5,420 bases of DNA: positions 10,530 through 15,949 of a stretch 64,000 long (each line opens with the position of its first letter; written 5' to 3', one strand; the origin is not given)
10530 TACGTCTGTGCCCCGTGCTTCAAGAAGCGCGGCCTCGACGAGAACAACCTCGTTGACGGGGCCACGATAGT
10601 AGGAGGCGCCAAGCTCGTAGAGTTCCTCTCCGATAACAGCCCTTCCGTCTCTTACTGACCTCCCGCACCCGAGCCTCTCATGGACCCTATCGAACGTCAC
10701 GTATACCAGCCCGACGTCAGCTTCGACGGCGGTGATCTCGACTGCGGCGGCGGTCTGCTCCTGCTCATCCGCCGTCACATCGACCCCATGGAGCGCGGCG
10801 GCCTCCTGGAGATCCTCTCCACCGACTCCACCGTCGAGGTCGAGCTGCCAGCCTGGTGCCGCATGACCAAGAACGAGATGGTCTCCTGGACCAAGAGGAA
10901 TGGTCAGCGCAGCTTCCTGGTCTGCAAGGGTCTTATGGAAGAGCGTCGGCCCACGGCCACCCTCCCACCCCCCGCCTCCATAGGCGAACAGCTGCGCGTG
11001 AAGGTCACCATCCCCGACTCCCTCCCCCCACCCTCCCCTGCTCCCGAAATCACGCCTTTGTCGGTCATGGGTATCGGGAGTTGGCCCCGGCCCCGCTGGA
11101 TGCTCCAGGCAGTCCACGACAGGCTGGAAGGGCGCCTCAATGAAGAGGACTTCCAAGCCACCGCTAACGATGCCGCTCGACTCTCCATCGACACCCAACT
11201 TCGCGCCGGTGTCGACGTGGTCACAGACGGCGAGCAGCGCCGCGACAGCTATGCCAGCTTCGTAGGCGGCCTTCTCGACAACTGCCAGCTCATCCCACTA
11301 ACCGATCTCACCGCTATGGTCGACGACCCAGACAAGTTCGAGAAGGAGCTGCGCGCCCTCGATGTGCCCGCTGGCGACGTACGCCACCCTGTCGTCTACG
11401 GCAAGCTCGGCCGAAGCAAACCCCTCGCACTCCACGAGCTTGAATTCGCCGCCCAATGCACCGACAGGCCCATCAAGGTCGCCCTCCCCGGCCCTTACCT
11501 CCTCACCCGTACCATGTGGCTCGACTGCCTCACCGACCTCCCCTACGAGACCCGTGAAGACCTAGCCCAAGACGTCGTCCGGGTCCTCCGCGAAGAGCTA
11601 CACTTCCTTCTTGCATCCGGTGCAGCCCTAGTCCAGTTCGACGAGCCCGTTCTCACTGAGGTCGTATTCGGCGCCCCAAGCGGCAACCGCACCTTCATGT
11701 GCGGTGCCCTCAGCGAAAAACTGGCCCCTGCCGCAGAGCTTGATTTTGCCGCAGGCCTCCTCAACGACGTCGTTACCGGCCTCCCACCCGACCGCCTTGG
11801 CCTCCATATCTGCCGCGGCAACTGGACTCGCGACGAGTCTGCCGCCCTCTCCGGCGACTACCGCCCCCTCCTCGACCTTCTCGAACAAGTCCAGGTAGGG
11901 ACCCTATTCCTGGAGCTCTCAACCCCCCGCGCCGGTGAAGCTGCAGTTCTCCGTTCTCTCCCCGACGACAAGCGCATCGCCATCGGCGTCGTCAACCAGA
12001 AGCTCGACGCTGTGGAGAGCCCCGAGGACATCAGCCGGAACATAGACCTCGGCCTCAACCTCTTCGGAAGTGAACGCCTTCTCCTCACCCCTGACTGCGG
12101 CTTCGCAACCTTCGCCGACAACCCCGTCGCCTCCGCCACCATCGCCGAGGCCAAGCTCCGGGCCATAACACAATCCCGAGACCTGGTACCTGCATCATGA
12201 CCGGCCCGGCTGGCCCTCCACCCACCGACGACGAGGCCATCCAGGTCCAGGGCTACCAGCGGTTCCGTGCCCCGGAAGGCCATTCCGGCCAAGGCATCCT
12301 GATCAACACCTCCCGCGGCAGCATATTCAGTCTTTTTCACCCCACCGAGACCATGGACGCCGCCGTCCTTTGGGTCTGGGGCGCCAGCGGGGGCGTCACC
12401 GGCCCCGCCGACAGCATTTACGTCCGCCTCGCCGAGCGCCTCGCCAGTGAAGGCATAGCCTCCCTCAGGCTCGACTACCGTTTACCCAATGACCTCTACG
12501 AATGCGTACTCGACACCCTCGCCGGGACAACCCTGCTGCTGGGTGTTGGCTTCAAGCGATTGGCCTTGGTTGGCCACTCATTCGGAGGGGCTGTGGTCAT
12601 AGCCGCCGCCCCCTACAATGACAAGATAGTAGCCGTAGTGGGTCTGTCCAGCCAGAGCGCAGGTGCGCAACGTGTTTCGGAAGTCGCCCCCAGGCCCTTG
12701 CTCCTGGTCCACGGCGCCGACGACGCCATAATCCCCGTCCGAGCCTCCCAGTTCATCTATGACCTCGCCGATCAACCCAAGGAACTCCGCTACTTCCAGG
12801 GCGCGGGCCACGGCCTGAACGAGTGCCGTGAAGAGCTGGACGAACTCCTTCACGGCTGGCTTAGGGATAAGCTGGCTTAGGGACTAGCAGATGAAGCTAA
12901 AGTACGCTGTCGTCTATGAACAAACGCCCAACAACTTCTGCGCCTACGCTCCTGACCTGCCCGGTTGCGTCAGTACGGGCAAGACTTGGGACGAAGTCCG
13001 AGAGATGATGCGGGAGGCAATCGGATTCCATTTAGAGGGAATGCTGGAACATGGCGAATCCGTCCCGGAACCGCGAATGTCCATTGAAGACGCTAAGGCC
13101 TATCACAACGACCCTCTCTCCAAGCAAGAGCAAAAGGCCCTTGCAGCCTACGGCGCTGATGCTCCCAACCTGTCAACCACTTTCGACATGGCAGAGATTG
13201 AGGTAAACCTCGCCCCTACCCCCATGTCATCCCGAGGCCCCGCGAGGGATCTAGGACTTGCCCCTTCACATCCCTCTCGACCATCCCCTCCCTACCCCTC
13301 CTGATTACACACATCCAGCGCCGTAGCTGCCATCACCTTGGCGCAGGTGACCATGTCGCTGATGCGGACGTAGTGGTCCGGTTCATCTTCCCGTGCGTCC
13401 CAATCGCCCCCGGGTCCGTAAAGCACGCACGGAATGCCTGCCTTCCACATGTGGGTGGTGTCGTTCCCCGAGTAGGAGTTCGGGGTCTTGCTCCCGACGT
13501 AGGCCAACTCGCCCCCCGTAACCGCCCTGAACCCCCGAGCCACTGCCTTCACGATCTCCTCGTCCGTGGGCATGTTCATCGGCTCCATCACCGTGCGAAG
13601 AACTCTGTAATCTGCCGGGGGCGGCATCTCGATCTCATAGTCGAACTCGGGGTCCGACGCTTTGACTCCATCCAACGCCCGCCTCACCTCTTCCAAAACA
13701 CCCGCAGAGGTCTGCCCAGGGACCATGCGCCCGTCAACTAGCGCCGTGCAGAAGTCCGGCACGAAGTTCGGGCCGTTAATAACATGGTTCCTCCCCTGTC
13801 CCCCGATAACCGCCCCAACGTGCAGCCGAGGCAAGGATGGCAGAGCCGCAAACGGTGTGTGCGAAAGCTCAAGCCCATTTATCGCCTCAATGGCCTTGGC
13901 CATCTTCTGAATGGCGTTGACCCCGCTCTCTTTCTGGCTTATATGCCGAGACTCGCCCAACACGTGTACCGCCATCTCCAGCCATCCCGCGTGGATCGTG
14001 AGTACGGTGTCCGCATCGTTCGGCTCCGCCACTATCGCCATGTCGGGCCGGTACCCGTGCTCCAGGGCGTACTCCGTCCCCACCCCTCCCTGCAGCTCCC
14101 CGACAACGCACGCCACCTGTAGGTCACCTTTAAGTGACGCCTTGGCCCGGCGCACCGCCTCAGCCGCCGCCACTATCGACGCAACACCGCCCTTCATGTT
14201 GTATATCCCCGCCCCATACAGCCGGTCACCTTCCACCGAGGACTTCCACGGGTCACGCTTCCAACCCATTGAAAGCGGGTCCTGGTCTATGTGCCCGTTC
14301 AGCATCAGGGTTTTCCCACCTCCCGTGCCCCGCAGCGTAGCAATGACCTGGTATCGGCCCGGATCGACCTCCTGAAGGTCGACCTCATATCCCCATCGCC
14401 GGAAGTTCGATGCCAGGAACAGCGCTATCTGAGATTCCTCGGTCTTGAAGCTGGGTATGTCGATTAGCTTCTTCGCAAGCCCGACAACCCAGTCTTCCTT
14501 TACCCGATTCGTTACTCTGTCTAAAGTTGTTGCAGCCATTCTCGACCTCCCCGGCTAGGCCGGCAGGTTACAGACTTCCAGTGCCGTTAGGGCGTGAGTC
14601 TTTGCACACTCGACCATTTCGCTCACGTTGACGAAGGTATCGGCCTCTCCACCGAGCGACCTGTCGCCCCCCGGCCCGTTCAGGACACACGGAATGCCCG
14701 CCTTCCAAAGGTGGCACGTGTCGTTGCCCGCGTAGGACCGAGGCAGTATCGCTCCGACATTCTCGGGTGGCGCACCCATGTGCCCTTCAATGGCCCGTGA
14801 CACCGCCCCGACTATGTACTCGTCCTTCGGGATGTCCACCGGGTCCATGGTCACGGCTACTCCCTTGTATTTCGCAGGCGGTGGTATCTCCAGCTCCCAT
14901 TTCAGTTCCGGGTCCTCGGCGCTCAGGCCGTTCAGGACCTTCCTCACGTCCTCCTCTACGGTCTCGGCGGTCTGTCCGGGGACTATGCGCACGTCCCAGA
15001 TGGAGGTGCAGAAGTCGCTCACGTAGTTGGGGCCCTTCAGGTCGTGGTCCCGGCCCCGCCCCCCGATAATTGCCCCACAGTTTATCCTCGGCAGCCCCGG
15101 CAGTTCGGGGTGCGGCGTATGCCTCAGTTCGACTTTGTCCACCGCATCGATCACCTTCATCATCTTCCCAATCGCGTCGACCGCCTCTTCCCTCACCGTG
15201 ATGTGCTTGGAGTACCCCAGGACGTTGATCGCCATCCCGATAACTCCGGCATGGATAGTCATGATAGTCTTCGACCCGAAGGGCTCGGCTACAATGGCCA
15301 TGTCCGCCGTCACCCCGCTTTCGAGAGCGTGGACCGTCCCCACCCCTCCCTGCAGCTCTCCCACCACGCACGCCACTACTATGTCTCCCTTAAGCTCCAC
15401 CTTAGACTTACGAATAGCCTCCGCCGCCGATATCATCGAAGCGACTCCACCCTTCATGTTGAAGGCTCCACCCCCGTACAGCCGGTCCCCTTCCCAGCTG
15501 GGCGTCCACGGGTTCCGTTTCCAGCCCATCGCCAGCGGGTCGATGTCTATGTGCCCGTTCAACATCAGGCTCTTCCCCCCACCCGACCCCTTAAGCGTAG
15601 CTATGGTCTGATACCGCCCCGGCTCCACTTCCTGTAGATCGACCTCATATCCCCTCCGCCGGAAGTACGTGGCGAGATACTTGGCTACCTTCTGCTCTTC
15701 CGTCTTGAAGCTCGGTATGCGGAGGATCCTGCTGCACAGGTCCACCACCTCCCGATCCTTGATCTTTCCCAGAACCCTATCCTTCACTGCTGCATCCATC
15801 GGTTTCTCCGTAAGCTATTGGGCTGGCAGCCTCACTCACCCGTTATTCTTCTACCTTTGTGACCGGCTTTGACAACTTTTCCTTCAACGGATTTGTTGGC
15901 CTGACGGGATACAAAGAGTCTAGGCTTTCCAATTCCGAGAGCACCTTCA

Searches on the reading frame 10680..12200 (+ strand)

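Call 32: search_protein_families(library=pfam, proteins=[window:10680-12200:+], max_evalue=0.0001)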
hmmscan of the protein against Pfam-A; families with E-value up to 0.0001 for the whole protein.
window:10680-12200:+ (506 aa): 2 families
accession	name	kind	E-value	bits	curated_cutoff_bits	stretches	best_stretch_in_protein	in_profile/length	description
PF01717.24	Meth_synt_2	-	9.7e-26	91.2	21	2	132-328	6-181/324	Cobalamin-independent synthase, Catalytic domain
PF01206.22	TusA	-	4.5e-06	26.9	28.6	1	27-83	14-70/70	Sulfurtransferase TusA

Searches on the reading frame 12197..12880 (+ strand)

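Call 70: search_protein_families(library=pfam, proteins=[window:12197-12880:+], max_evalue=0.001)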
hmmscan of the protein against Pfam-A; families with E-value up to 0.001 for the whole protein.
window:12197-12880:+ (227 aa): 7 families
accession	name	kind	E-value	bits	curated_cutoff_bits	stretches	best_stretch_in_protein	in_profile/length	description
PF12146.15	Hydrolase_4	-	7.8e-10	38.9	27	1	166-207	192-234/239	Serine aminopeptidase, S33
PF00561.26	Abhydrolase_1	-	8.6e-07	29.3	25.8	0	113-152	62-102/245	alpha/beta hydrolase fold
PF12697.13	Abhydrolase_6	-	5.5e-06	27.6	26.3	0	87-151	28-92/217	Alpha/beta hydrolase family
PF01738.24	DLH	-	1.3e-05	25.3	21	1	118-211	95-192/217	Dienelactone hydrolase family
PF02230.22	Abhydrolase_2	-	2.1e-05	24.9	23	1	113-205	98-199/217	Phospholipase/Carboxylesterase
PF00326.27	Peptidase_S9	-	3.3e-05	23.9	22.6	0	158-217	139-201/213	Prolyl oligopeptidase family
PF12740.14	PETase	-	5.9e-05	23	28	1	115-205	120-211/263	PET hydrolase-like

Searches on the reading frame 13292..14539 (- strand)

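Call 32: search_protein_families(library=pfam, proteins=[window:13292-14539:-], max_evalue=0.0001)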
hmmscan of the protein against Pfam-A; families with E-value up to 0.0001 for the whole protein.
window:13292-14539:- (415 aa): 2 families
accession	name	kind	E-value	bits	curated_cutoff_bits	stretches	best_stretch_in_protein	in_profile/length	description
PF01546.33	Peptidase_M20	-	1.3e-24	87.7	24.6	1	79-408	1-205/206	Peptidase family M20/M25/M40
PF07687.19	M20_dimer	-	2.8e-12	47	21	1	183-292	3-102/107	Peptidase dimerisation domain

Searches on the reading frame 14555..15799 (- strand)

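Call 32: search_protein_families(library=pfam, proteins=[window:14555-15799:-], max_evalue=0.0001)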
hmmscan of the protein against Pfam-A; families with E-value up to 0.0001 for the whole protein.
window:14555-15799:- (414 aa): 2 families
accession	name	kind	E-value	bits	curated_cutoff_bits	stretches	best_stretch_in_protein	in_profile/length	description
PF01546.33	Peptidase_M20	-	3.8e-18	66.6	24.6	1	79-406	1-204/206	Peptidase family M20/M25/M40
PF07687.19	M20_dimer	-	2e-09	37.8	21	1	183-295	3-105/107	Peptidase dimerisation domain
